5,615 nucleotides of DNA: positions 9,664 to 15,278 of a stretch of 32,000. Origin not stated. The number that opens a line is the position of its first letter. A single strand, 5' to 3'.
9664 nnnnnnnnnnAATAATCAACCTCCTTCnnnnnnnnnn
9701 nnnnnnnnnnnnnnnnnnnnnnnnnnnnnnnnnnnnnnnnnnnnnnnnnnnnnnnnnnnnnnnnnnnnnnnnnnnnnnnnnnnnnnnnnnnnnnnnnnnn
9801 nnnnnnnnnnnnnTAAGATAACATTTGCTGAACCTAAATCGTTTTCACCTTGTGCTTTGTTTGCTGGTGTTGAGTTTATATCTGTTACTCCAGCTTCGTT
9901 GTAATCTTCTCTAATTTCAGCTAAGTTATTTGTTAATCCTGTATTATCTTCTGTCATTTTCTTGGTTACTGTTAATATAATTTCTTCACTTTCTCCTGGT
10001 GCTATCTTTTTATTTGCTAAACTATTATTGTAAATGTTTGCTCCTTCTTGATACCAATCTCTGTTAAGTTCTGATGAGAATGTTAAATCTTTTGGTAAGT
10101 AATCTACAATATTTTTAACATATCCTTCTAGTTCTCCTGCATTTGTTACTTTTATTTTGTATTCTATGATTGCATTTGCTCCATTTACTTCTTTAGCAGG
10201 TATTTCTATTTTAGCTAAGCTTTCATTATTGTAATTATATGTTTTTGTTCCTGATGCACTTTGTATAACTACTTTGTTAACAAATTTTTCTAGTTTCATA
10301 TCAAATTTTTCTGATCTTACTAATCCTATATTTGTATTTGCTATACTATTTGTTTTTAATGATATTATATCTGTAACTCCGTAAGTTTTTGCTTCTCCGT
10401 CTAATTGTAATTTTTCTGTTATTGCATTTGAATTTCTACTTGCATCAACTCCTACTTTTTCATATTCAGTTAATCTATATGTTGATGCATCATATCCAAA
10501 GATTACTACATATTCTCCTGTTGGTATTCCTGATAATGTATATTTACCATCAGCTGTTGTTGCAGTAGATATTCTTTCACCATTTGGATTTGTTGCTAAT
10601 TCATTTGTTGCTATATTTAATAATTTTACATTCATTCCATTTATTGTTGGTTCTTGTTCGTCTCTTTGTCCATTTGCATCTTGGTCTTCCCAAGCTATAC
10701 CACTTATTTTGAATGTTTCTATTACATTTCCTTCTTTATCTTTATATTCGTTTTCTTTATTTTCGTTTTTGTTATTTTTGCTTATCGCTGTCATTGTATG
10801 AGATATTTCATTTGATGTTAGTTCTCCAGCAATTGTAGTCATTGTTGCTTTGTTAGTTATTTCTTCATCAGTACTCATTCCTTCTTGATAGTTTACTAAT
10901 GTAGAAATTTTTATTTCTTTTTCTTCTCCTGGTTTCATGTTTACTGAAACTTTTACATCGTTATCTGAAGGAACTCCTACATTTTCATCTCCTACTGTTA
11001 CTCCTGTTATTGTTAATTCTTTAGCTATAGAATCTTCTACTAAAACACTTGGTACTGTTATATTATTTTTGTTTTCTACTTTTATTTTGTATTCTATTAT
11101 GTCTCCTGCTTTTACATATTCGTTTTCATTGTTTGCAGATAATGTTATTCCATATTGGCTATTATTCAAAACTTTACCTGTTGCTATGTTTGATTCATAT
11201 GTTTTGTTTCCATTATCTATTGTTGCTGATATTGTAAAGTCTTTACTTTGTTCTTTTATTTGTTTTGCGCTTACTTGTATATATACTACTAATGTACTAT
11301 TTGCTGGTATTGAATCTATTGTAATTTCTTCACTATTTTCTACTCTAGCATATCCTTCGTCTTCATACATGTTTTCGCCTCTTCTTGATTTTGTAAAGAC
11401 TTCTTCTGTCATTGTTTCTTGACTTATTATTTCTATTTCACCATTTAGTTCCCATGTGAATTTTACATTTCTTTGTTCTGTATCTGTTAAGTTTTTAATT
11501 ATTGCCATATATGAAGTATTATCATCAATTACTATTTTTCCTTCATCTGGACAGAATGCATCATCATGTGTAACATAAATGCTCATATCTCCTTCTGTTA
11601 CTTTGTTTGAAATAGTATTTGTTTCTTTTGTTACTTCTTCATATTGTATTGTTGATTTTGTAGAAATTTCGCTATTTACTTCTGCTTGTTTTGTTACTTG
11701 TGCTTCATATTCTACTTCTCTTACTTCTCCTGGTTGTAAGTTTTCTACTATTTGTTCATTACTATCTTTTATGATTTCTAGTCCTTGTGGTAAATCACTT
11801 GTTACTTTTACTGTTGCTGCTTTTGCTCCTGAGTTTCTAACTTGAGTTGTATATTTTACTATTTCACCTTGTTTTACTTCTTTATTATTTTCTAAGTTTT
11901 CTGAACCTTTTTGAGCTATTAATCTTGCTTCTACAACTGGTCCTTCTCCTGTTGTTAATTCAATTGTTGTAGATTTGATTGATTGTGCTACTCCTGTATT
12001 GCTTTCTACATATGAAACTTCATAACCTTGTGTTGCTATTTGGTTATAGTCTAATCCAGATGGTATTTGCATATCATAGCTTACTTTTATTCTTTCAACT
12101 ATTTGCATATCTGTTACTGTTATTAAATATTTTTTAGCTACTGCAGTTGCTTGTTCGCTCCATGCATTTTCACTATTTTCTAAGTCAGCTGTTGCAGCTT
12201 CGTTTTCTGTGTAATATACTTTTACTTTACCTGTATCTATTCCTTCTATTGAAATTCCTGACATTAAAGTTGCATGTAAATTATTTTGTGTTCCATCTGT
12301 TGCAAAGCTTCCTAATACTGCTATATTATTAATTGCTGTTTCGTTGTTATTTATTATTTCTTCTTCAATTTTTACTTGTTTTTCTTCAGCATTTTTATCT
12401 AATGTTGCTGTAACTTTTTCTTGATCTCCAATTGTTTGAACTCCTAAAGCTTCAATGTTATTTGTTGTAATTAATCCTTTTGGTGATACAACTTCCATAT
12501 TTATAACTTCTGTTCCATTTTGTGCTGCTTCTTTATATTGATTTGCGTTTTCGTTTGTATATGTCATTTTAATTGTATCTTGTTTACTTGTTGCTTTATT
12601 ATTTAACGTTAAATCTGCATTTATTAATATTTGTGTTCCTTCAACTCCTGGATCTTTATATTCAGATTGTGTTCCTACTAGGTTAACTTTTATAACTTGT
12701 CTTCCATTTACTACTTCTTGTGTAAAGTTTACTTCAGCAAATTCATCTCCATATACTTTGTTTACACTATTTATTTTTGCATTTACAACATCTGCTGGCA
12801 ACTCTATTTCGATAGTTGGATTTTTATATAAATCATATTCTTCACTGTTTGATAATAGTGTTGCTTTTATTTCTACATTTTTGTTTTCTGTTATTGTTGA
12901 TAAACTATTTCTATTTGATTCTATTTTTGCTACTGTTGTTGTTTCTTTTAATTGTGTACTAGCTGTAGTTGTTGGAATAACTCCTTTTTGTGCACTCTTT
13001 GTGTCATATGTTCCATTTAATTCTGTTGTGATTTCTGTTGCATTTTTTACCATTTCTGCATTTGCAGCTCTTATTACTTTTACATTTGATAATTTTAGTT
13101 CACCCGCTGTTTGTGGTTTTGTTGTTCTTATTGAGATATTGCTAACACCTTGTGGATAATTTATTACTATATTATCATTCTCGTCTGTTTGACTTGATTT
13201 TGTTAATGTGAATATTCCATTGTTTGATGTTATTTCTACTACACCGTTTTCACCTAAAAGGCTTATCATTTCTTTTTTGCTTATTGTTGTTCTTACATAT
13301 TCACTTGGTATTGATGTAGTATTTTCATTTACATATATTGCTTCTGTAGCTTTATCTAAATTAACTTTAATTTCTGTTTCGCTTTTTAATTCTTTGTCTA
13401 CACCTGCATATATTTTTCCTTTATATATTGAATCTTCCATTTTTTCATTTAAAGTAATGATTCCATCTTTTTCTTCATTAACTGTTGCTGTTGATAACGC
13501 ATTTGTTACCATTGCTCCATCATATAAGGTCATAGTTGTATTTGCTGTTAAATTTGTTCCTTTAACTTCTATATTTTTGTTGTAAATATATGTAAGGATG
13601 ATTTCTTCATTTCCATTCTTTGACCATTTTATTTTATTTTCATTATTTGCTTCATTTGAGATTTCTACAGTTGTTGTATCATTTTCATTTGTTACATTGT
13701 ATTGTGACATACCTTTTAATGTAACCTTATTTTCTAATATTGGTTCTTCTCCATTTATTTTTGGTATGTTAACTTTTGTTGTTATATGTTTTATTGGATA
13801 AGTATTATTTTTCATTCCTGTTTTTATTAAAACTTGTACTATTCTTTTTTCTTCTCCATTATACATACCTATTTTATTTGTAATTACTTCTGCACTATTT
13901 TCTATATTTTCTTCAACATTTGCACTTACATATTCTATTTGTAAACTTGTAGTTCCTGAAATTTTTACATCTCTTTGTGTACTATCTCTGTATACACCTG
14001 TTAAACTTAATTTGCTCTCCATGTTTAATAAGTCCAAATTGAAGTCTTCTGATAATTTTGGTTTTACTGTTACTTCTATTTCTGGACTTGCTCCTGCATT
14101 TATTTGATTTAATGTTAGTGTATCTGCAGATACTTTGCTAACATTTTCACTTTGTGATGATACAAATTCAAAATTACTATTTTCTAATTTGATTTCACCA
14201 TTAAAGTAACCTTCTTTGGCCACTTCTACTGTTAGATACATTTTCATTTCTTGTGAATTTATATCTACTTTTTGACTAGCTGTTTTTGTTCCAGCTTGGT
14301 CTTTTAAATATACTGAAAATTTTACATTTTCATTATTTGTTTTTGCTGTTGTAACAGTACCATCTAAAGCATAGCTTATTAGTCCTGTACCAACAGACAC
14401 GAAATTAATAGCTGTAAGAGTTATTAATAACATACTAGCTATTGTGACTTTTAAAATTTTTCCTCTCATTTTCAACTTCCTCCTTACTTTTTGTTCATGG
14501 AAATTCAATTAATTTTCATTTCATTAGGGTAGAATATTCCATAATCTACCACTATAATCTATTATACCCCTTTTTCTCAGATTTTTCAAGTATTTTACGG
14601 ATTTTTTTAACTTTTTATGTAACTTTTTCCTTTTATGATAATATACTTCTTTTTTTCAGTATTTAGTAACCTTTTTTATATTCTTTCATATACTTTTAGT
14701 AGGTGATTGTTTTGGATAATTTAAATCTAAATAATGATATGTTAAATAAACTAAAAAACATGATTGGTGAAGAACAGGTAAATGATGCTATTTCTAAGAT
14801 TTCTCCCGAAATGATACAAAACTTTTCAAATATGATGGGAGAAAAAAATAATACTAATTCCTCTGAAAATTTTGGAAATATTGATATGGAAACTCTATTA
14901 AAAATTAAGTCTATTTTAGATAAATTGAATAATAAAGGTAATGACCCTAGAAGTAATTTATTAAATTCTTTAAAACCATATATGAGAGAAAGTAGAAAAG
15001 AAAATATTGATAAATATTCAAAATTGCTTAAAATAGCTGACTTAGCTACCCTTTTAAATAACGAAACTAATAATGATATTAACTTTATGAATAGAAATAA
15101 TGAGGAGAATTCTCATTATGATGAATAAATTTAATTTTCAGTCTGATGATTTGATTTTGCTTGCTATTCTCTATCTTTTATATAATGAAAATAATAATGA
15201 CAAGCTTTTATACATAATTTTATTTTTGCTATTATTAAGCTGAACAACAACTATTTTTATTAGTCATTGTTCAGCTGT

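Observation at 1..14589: Giant three-gene surface-adhesin locus: two ~1600-aa paralogs bracketing a ~1480-aa thioester-type protein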

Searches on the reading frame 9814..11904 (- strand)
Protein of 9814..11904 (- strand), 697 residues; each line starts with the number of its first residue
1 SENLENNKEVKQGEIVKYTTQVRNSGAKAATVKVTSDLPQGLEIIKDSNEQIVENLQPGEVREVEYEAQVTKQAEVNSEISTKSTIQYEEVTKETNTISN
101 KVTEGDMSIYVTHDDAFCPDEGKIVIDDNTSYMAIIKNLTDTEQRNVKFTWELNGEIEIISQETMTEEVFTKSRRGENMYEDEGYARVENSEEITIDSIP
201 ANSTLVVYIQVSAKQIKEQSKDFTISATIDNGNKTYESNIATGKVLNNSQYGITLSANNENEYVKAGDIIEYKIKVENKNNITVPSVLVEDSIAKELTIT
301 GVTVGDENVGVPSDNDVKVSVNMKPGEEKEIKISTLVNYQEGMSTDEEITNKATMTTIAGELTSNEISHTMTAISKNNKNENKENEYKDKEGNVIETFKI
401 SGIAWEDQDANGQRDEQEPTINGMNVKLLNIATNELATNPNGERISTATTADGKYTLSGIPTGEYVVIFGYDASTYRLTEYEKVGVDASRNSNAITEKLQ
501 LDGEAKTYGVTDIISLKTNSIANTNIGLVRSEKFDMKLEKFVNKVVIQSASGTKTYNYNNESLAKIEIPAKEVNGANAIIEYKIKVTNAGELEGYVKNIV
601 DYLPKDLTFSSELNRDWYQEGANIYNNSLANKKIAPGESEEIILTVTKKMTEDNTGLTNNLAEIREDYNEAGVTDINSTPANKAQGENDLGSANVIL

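Call 83: search_solved_structures(query=window:9814-11904:-, max_evalue=1, show_alignments=2)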
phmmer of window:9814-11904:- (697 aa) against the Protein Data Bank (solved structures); distinct sequences matched with E-value up to 1: 0.

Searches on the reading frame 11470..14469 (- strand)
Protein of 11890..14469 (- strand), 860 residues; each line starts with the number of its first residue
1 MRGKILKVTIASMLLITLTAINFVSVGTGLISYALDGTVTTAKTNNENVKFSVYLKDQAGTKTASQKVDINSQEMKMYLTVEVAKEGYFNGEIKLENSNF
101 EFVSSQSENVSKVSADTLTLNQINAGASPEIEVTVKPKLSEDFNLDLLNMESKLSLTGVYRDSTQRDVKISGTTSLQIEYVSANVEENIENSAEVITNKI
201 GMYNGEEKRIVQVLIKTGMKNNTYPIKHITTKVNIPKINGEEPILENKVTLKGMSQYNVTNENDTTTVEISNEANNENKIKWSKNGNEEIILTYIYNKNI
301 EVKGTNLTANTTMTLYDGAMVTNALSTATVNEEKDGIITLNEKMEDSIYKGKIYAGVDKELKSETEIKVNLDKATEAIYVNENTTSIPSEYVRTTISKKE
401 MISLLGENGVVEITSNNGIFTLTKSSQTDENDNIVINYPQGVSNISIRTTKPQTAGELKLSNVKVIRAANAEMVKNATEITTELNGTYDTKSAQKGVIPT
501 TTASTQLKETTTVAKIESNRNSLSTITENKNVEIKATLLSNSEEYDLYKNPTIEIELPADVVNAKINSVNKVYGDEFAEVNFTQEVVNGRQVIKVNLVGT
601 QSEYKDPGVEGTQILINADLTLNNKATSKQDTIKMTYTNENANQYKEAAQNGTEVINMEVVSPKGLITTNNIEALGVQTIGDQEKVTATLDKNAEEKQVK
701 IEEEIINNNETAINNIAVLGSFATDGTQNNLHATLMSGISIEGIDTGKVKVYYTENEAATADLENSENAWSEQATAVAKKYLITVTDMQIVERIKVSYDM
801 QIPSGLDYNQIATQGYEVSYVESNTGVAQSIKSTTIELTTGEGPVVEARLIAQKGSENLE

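Call 44: predict_structure(alignment_id=A2)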
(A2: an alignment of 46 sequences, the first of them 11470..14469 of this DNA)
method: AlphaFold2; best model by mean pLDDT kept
length: 1000 residues; sequences in the alignment: 46
mean_pLDDT: 86.4   pTM: 0.56
mean pLDDT of the five models: 86.4, 86.0, 85.4, 85.2, 84.4
residues with pLDDT >= 90: 435; 70-90: 510; 50-70: 39; < 50: 16
segments of 3 or more residues with pLDDT < 50: 26-37, 972-974
pLDDT, mean of each block of 10 residues (from residue 1): 68 74 48 42 79 85 86 82 87 90 90 91 86 87 84 91 87 89 78 91 90 90 86 87 90 89 89 87 82 92 88 89 83 91 92 90 94 92 91 95 94 91 93 92 93 93 91 88 92 84 93 93 84 92 93 94 90 85 89 93 83 92 84 94 87 91 82 84 82 82 88 91 88 89 86 92 91 91 91 90 85 92 87 90 85 86 87 90 86 86 88 87 88 89 84 89 73 51 67 81
secondary structure, 60 per line:
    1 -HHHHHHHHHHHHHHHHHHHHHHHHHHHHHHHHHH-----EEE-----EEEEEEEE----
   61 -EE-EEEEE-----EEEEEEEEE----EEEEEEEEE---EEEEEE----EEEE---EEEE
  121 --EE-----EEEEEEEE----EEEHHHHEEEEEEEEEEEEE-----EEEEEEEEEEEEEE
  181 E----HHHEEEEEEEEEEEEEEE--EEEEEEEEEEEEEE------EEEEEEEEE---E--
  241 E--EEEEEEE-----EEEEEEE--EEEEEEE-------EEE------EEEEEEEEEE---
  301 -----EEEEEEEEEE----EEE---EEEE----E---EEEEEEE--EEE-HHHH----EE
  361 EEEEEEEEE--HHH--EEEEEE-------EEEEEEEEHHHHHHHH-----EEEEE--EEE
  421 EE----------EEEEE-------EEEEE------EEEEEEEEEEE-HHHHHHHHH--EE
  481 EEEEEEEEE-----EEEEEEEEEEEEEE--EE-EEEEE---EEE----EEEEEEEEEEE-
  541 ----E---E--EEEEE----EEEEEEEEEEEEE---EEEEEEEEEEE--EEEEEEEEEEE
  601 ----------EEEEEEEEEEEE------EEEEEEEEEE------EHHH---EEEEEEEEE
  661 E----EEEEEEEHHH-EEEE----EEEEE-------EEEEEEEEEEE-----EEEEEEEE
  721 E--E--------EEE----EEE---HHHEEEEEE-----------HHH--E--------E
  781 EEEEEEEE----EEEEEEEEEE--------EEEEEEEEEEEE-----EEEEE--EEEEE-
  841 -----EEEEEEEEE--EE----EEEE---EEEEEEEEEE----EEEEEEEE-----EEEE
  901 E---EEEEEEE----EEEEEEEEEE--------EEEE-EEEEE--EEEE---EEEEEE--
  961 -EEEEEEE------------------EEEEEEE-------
elements in order (helices of 4 or more, strands of 3 or more residues): H2-35 E41-43 E49-56 E65-69 E75-83 E88-96 E100-105 E110-113 E117-120 E130-137 E142-144 H145-148 E149-161 E167-181 E189-203 E206-219 E226-234 E244-250 E256-262 E265-271 E279-281 E288-297 E306-315 E320-322 E326-329 E338-344 E347-349 H351-354 E359-369 E377-382 E390-397 H398-405 E411-415 E418-422 E433-437 E445-449 E456-466 H468-476 E479-489 E495-508 E514-518 E522-524 E529-539 E552-556 E561-573 E577-587 E590-600 E611-622 E629-638 E652-661 E666-672 E677-680 E685-689 E697-707 E713-721 E733-735 E740-742 E749-754 E780-788 E793-802 E811-822 E828-832 E835-839 E846-854 E863-866 E870-879 E884-891 E897-901 E905-911 E916-925 E934-937 E939-943 E946-949 E953-958 E962-968 E987-993

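Call 47: fold_search(model_id=the predicted structure, library=pdb)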
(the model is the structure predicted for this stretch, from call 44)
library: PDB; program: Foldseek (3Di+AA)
matches with E <= 10: 1876; with E <= 0.001: 217
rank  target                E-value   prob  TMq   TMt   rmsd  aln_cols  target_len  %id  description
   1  7sqc_O0               3.1e-18  1.00  0.11  0.10  42.8      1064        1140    9  Ciliary C1 central pair apparatus isolated from Chlamydomonas reinhardtii (released 2022-04-13)
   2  9ijj_h                1.4e-17  1.00  0.12  0.10  31.8      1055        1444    7  In situ structure of the central apparatus in mouse sperm axoneme. (released 2025-06-04)
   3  7sqc_2B               2.9e-17  1.00  0.14  0.16  45.5       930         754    8  Ciliary C1 central pair apparatus isolated from Chlamydomonas reinhardtii (released 2022-04-13)
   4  9fx2                  4.1e-17  1.00  0.12  0.11  50.0      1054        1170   10  Structure of methylamine activated CD109 (released 2025-03-19)
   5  9fx3_A                6.3e-17  1.00  0.12  0.11  49.2      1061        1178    9  Structure of active human CD109 (released 2025-03-19)
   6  8beg_B                2.2e-16  1.00  0.14  0.19  25.1       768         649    7  Structure of Ig-like domains from PrgB (released 2022-11-30)
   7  8beg_A                2.5e-16  1.00  0.14  0.19  25.1       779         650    8  Structure of Ig-like domains from PrgB (released 2022-11-30)
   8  9u60_E                2.7e-16  1.00  0.11  0.08  50.0      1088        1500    9  C3 convertases zymogen C4b2 in loading state (released 2026-01-14)
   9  6avu_A                6.2e-16  1.00  0.15  0.16  25.2       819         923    9  Human alpha-V beta-3 Integrin (open conformation) in complex with the therapeutic antibody LM609 (released 2017-11-01)
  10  7sqc_2A               7.1e-16  1.00  0.12  0.14  45.5       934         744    8  Ciliary C1 central pair apparatus isolated from Chlamydomonas reinhardtii (released 2022-04-13)
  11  5i5k_B                1.8e-15  1.00  0.13  0.09  45.4      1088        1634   10  Structure of complement C5 in complex with eculizumab (released 2016-03-16)
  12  9u61_E                3.3e-15  1.00  0.11  0.08  48.1      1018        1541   10  CP/MBL pathways C3 convertase C4b2a and C3 complex (released 2026-01-14)
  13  7q62_B                3.8e-15  1.00  0.13  0.15  47.9      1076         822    8  Structure of TEV cleaved A2ML1 dimer (A2ML1-TT dimer) (released 2022-04-20)
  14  6avr_A                4.6e-15  1.00  0.14  0.15  23.1       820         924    9  Human alpha-V beta-3 Integrin (intermediate conformation) in complex with the therapeutic antibody LM609 (released 2017-11-01)
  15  4g1m_A                8.2e-15  1.00  0.14  0.15  25.3       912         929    9  Re-refinement of alpha V beta 3 structure (released 2012-12-12)
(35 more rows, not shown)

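Call 86: search_protein_representatives(protein=window:11905-14352:-)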
Query: 816 residues. Proteins with E-value up to 0.001 (for the whole library): 1054; up to 1e-10: 868; up to 1e-30: 526. The best 150 are listed.
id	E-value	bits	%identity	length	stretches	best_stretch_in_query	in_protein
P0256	5.1e-265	898.0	67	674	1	2-637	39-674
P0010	2.3e-196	671.0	46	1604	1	4-813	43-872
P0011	1.4e-183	628.7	45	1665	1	4-815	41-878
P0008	2.5e-181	621.4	48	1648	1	3-813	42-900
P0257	1.2e-166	572.8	42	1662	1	3-815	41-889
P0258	3.9e-147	508.3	38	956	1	4-815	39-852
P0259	1.5e-145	503.1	41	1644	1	3-814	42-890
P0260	2.7e-145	502.2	38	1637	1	4-813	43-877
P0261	1.9e-142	492.8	38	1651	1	4-816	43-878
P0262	4.1e-141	488.4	38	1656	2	4-811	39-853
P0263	7.2e-141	487.6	39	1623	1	3-815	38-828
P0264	2.5e-137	475.9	40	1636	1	4-815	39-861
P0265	1.3e-136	473.5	38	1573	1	4-813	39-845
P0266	3.7e-136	472.0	36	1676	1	4-813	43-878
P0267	2.4e-135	469.3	33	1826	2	5-814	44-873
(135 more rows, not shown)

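Call 92: search_protein_families(library=pfam, proteins=[window:11890-14469:-], max_evalue=0.1)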
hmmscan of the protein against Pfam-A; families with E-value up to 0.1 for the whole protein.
window:11890-14469:- (860 aa): 0 families

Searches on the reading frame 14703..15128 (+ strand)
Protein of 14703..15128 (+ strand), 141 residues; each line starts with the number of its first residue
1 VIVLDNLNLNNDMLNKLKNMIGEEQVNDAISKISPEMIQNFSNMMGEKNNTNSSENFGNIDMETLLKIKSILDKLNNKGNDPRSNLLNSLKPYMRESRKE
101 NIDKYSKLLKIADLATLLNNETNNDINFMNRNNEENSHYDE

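Call 8: search_protein_families(library=pfam, proteins=[window:14703-15128:+], max_evalue=0.001)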
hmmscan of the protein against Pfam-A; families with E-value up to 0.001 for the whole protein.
window:14703-15128:+ (141 aa): 0 families

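Call 61: search_protein_families(library=ncbifam, proteins=[window:14703-15128:+], max_evalue=0.01)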
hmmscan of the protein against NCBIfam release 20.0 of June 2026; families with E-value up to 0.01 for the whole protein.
window:14703-15128:+ (141 aa): 1 family
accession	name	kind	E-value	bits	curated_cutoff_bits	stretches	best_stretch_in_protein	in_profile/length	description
NF002619.0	PRK02271.1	equivalog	0.0094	15.3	276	0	2-51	240-288/329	5,10-methylenetetrahydromethanopterin reductase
